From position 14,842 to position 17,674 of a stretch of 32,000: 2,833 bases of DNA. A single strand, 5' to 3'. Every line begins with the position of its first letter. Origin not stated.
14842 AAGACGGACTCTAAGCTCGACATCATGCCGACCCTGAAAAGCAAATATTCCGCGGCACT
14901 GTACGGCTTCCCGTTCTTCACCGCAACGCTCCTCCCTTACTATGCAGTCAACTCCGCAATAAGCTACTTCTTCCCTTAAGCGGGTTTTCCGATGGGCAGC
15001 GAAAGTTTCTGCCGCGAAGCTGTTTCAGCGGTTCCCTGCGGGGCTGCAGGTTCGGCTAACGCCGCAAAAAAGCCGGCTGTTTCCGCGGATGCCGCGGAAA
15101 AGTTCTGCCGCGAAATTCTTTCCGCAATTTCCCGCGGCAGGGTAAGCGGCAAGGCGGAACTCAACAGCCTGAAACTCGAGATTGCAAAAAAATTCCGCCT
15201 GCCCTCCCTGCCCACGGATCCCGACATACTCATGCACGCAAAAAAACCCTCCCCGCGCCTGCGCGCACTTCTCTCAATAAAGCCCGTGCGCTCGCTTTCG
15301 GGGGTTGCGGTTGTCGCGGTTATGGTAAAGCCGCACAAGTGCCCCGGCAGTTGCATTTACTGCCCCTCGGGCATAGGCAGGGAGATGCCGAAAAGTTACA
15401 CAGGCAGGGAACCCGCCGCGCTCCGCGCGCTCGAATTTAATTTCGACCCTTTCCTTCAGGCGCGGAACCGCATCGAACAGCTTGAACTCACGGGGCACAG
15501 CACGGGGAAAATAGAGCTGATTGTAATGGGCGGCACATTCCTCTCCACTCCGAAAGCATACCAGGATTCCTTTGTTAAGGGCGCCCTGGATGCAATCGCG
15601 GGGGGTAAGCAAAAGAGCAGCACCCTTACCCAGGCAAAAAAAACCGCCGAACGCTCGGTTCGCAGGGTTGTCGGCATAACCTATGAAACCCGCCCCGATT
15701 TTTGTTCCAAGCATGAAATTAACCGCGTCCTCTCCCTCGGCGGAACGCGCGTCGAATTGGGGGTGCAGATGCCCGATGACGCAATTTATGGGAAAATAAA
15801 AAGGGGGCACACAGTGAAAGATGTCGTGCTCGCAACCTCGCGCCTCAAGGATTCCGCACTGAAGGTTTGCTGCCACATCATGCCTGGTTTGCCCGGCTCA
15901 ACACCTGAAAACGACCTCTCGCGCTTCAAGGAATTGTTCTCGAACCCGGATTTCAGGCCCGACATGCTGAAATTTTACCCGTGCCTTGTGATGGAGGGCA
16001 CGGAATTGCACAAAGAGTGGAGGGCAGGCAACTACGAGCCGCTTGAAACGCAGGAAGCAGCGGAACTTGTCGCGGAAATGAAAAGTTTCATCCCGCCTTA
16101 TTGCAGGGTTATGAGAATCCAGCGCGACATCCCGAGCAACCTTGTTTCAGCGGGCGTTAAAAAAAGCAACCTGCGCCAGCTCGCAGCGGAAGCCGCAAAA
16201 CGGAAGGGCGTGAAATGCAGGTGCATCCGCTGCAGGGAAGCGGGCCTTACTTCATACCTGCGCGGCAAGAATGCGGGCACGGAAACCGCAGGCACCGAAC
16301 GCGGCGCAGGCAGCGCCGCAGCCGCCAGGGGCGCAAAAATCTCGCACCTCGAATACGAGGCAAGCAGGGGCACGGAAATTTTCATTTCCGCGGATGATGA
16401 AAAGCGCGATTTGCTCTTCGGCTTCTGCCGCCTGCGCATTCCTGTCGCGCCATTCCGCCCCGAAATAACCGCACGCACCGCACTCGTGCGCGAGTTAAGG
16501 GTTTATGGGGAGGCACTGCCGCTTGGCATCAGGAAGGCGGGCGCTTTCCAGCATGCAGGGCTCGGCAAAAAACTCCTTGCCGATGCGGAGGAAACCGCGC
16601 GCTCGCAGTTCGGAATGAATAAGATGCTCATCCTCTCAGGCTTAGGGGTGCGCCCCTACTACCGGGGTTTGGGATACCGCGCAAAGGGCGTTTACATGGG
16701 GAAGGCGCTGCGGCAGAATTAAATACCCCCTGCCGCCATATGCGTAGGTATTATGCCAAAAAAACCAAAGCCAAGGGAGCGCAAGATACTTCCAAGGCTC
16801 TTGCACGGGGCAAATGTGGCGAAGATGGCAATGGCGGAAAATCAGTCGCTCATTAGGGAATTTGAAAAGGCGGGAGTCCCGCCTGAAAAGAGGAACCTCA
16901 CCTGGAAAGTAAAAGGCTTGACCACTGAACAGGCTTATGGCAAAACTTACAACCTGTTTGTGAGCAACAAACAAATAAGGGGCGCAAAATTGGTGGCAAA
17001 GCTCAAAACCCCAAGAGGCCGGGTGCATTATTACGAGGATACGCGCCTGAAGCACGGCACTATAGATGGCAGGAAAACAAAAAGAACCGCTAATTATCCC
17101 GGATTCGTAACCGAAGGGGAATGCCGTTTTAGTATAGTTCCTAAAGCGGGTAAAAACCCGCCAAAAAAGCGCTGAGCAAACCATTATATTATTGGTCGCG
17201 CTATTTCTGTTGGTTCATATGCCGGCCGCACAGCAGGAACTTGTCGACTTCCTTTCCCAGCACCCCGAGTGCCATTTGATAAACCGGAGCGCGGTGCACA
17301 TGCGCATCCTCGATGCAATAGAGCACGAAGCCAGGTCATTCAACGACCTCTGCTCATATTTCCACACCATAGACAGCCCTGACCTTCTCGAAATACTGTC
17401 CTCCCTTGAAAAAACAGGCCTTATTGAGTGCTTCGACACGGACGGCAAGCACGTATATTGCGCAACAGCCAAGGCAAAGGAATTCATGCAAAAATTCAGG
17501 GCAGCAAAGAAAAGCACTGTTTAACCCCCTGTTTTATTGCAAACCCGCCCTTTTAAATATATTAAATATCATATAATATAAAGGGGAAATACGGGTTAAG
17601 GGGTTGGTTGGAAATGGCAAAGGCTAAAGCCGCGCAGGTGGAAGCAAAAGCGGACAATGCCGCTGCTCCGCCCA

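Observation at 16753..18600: Four-gene plus-strand cassette: basic protein, wHTH, small Rossmann-like sensor-type protein, membrane-anchored PD-(D/E)xK nuclease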

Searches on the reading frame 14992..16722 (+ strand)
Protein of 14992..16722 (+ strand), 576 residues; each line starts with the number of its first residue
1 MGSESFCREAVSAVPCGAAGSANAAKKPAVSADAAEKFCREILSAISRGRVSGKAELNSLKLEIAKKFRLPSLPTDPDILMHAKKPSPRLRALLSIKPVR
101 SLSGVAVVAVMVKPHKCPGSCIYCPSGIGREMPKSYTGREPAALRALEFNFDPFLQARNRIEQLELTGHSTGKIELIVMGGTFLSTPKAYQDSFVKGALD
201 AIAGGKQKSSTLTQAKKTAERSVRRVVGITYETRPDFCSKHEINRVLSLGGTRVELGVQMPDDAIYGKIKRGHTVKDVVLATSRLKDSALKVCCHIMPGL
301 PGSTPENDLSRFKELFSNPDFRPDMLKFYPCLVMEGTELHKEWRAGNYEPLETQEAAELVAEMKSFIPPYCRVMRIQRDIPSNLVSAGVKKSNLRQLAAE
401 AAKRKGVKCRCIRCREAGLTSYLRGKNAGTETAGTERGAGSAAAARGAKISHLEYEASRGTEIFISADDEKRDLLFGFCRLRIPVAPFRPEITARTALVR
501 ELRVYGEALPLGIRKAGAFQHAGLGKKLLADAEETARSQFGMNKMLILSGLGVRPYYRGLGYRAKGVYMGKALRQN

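Call 3: search_protein_families(library=pfam, proteins=[window:14992-16722:+], max_evalue=1)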
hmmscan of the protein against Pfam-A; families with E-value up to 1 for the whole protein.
window:14992-16722:+ (576 aa): 7 families
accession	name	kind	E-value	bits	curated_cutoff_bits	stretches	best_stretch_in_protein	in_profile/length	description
PF16199.10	Radical_SAM_C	-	5e-24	84.6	31.9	1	323-398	1-79/85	Radical_SAM C-terminal domain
PF04055.27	Radical_SAM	-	5.7e-14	53.1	29.5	1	115-306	5-157/166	Radical SAM superfamily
PF23613.1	ELP3_N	-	5.6e-12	45.9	27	1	36-101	2-69/70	ELP3 N-terminal domain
PF00583.31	Acetyltransf_1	-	0.003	18.2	20.7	1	512-562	64-116/116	Acetyltransferase (GNAT) family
PF13673.13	Acetyltransf_10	-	0.0088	16.5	23.6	1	518-566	62-111/128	Acetyltransferase (GNAT) domain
PF13508.13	Acetyltransf_7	-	0.099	13.5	27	1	518-563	39-83/84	Acetyltransferase (GNAT) domain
PF08159.17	NUC153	-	0.24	11.7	20.5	1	310-321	2-13/29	NUC153 domain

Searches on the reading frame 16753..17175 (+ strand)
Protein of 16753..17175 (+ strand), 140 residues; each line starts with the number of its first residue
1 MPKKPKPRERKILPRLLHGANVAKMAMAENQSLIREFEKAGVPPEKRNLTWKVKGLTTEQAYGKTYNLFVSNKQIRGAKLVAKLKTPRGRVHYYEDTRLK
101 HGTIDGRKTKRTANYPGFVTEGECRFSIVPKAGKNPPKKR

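Call 3: search_protein_families(library=pfam, proteins=[window:16753-17175:+], max_evalue=1)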
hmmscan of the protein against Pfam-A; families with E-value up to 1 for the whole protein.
window:16753-17175:+ (140 aa): 0 families

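Call 4: search_protein_families(library=ncbifam, proteins=[window:16753-17175:+], max_evalue=1)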
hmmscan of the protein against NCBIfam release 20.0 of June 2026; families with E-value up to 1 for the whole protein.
window:16753-17175:+ (140 aa): 0 families

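Call 5: search_protein_families(library=padloc, proteins=[window:16753-17175:+], max_evalue=1)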
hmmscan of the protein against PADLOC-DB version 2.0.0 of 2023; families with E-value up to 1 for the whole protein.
window:16753-17175:+ (140 aa): 0 families

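Call 49: list_cluster_members(proteins=[window:16753-17172:+, window:17192-17521:+, window:18604-19080:-, window:17219-17521:+])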
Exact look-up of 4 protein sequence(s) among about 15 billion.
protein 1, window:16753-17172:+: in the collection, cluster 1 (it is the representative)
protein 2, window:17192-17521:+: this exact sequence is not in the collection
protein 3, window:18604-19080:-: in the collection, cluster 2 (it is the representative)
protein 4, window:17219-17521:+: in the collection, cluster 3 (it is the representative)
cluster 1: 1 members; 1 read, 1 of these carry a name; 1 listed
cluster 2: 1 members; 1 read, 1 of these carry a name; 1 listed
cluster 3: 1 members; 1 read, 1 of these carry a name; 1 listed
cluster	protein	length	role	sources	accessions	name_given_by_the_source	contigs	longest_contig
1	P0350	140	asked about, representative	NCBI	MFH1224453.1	MAG: hypothetical protein V1676_01490 [Candidatus Diapherotrites archaeon]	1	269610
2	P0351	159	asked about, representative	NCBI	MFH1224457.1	MAG: hypothetical protein V1676_01510 [Candidatus Diapherotrites archaeon]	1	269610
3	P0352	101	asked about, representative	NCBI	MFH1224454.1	MAG: hypothetical protein V1676_01495 [Candidatus Diapherotrites archaeon]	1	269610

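Call 66: search_protein_families(library=phrogs, proteins=[window:16753-17172:+], max_evalue=0.1)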
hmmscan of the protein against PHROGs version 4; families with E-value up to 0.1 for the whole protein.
window:16753-17172:+ (140 aa): 1 family
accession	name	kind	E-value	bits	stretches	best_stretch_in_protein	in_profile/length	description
phrog_19595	-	unknown function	0.09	13.1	1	49-85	126-161/240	-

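Call 67: find_homologous_proteins(query=window:16753-17172:+, max_evalue=0.01)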
Query window:16753-17172:+ (140 aa): 1 proteins with E <= 0.01 among 4 candidates.
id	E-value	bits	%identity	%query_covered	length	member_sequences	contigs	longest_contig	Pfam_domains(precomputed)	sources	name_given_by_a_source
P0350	8.8e-88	310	100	100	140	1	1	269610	-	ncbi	ncbi:MAG: hypothetical protein V1676_01490 [Candidatus Diapherotrites archaeon]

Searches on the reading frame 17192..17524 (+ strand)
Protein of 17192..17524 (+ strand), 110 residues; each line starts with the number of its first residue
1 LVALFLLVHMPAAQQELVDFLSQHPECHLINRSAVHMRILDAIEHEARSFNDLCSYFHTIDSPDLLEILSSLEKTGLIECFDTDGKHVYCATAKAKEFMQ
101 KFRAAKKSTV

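Call 3: search_protein_families(library=pfam, proteins=[window:17192-17524:+], max_evalue=1)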
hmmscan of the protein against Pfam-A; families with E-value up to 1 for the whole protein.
window:17192-17524:+ (110 aa): 7 families
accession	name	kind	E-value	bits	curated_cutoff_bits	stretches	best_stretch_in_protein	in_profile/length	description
PF14277.12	DUF4364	-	0.0026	18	26.9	1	64-103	35-74/162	Domain of unknown function (DUF4364)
PF08100.18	Dimerisation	-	0.0031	17.7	25.6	1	32-100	23-92/93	O-methyltransferase dimerisation domain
PF14947.12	HTH_45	-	0.0066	16.9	25.5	1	37-107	9-74/77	Winged helix-turn-helix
PF12802.13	MarR_2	-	0.017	15.7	27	1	35-79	6-51/61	MarR family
PF24037.1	DUF7346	-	0.035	14.7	28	1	46-103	83-139/139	Family of unknown function (DUF7346)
PF03965.22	Penicillinase_R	-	0.2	12.5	22.6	1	68-101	41-74/115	Penicillinase repressor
PF01638.23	HxlR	-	0.28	11.5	20.8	1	37-103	8-77/91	HxlR-like helix-turn-helix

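Call 4: search_protein_families(library=ncbifam, proteins=[window:17192-17524:+], max_evalue=1)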
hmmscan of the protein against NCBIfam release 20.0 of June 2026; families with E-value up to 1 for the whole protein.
window:17192-17524:+ (110 aa): 2 families
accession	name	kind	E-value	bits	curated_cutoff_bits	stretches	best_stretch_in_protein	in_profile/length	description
TIGR02337.1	HpaR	equivalog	0.037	13.9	121.2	1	38-103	32-100/130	homoprotocatechuate degradation operon regulator HpaR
NF053658.1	SSO5209_fam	equivalog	0.17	11.6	140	1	64-104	31-72/81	SSO5209 family protein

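Call 5: search_protein_families(library=padloc, proteins=[window:17192-17524:+], max_evalue=1)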
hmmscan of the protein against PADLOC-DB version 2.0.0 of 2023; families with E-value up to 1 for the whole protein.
window:17192-17524:+ (110 aa): 2 families
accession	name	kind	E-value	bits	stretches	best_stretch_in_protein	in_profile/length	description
PDLC03869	LmuC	-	0.0029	15.3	1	59-104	86-131/168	-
PDLC01879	CARF3--CARF_TM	-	0.033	11.8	1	65-101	187-219/222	-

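Call 65: search_protein_families(library=pfam, alignment_id=A5, max_evalue=0.01)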
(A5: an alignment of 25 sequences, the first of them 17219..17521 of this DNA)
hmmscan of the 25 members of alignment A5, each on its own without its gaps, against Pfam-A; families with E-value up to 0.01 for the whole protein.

A. member 1, window:17219-17521:+ (101 aa): 3 families
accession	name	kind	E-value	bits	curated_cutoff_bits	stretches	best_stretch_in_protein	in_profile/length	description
PF14277.12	DUF4364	-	0.0024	18.2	26.9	1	55-94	35-74/162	Domain of unknown function (DUF4364)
PF08100.18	Dimerisation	-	0.0028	17.9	25.6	1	23-91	23-92/93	O-methyltransferase dimerisation domain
PF14947.12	HTH_45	-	0.0051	17.2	25.5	1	27-98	8-74/77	Winged helix-turn-helix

B. families by the number of members that match (of 25 scanned): 9 families
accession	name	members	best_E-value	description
PF14947.12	HTH_45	9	0.00033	Winged helix-turn-helix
PF04458.17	DUF505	2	0.00043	Protein of unknown function (DUF505)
PF01638.23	HxlR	2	0.0046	HxlR-like helix-turn-helix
PF05158.18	RNA_pol_Rpc34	1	0.0006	RNA polymerase Rpc34 subunit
PF03501.21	S10_plectin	1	0.00073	Plectin/S10 domain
PF14277.12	DUF4364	1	0.0024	Domain of unknown function (DUF4364)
PF08100.18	Dimerisation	1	0.0028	O-methyltransferase dimerisation domain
PF03474.20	DMA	1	0.005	DMRTA motif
PF24037.1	DUF7346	1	0.0052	Family of unknown function (DUF7346)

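Call 66: search_protein_families(library=phrogs, proteins=[window:17219-17521:+], max_evalue=0.1)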
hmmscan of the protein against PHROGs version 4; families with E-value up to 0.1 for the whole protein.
window:17219-17521:+ (101 aa): 2 families
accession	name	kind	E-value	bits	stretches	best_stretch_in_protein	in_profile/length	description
phrog_2440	-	transcription regulation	0.012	16.5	1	29-91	32-96/126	transcriptional regulator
phrog_944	-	moron, auxiliary metabolic gene and host takeover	0.029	15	1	20-49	86-116/235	membrane protein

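Call 86: search_solved_structures(query=A5, max_evalue=10, show_alignments=0)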
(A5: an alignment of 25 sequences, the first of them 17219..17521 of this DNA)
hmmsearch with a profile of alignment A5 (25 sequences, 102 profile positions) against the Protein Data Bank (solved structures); distinct sequences matched with E-value up to 10: 48.
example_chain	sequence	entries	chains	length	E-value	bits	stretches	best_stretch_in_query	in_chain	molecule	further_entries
1ucr_A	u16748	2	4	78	0.00057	23.1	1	40-87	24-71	Protein dsvD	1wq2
5hs7_A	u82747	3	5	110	0.0009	22.5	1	29-94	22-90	HTH-type transcriptional regulator YodB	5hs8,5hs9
6jmi_A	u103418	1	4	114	0.0012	22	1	17-94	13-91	Uncharacterized HTH-type transcriptional regulator Rv0081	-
4hqm_A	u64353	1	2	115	0.0033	20.7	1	24-91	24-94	QsrR protein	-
4hqe_A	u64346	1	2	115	0.0045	20.2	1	24-91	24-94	Transcriptional regulator QsrR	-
7a6h_P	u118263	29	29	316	0.03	17.6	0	48-81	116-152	DNA-directed RNA polymerase III subunit RPC6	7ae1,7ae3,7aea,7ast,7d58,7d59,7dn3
7pwf_K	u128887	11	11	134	0.033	17.5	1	55-91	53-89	Ribosomal protein S10B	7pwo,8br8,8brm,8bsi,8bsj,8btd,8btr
3elk_A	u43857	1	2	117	0.054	16.8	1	13-94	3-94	Putative transcriptional regulator TA0346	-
4k2e_A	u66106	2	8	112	0.081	16.2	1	26-91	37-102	Transcriptional activator HlyU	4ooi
4aso_A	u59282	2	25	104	0.088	16.1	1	42-97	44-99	TUBR FROM BACILLUS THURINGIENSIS PBTOXIS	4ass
2hzt_A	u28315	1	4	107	0.094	16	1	26-87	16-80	Putative HTH-type transcriptional regulator ytcD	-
3m8e_A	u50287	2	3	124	0.14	15.5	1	42-97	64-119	Putative DNA-binding protein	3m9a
2d1h_A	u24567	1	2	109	0.17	15.2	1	17-78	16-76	109aa long hypothetical transcriptional regulator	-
4hbl_A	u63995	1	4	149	0.19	15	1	7-75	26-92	Transcriptional regulator, MarR family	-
5hlh_A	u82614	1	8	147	0.2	14.9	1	7-76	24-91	MarR family transcriptional regulator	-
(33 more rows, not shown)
